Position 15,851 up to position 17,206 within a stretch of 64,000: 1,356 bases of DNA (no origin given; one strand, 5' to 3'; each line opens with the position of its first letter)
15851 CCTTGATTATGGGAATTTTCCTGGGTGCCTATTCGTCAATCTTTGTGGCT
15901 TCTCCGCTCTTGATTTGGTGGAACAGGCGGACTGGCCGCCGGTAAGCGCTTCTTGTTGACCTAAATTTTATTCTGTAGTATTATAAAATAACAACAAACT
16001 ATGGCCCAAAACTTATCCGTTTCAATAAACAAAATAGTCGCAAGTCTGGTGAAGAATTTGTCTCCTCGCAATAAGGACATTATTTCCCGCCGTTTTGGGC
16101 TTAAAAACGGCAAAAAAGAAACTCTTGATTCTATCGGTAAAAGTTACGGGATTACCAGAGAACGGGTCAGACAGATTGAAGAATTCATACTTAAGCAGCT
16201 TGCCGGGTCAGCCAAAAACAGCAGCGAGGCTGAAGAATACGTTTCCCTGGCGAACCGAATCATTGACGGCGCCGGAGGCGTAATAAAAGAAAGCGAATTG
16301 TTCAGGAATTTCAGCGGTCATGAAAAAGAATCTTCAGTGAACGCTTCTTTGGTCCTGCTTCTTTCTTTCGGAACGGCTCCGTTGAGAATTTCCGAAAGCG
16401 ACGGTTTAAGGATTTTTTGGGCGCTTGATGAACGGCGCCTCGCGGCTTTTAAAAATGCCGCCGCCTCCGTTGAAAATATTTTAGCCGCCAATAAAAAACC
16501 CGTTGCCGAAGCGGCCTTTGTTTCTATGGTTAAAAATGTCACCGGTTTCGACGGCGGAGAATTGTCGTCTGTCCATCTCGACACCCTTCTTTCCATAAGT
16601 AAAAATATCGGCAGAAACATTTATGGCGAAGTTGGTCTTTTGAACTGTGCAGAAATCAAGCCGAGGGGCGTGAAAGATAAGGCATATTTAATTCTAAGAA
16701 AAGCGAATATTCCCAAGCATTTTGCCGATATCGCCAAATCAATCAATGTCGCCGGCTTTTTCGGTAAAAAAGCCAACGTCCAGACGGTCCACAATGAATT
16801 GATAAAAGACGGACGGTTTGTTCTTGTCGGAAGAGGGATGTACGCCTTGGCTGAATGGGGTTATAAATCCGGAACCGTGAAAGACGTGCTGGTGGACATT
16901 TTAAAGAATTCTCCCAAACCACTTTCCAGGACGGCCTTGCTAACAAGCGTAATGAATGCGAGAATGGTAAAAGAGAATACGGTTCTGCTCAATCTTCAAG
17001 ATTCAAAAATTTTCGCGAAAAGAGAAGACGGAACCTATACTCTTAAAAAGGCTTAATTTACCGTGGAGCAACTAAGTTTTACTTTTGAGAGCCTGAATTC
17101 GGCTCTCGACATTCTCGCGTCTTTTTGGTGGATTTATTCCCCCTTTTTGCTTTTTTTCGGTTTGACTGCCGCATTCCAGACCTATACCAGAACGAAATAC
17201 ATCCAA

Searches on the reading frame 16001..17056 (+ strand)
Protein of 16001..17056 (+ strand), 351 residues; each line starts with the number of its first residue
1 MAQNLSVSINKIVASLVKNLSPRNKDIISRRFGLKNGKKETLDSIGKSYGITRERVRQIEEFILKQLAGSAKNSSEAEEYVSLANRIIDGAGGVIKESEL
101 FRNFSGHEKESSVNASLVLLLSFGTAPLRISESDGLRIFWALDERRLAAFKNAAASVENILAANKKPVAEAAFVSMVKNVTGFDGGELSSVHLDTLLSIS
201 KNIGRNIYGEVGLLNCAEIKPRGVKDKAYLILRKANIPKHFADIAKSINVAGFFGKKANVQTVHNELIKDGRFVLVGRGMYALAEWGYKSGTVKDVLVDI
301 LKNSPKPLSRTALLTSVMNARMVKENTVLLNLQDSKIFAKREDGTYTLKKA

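Call 18: search_protein_families(library=pfam, proteins=[window:16001-17056:+], max_evalue=0.01)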
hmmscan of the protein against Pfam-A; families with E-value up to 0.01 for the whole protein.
window:16001-17056:+ (351 aa): 2 families
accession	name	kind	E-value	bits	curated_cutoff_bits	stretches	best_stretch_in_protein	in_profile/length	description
PF04545.22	Sigma70_r4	-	5.2e-12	45.5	24.1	1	18-67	3-48/50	Sigma-70, region 4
PF05066.19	HARE-HTH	-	3.9e-06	27.6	25.9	0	224-286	3-71/71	HB1, ASXL, restriction endonuclease HTH domain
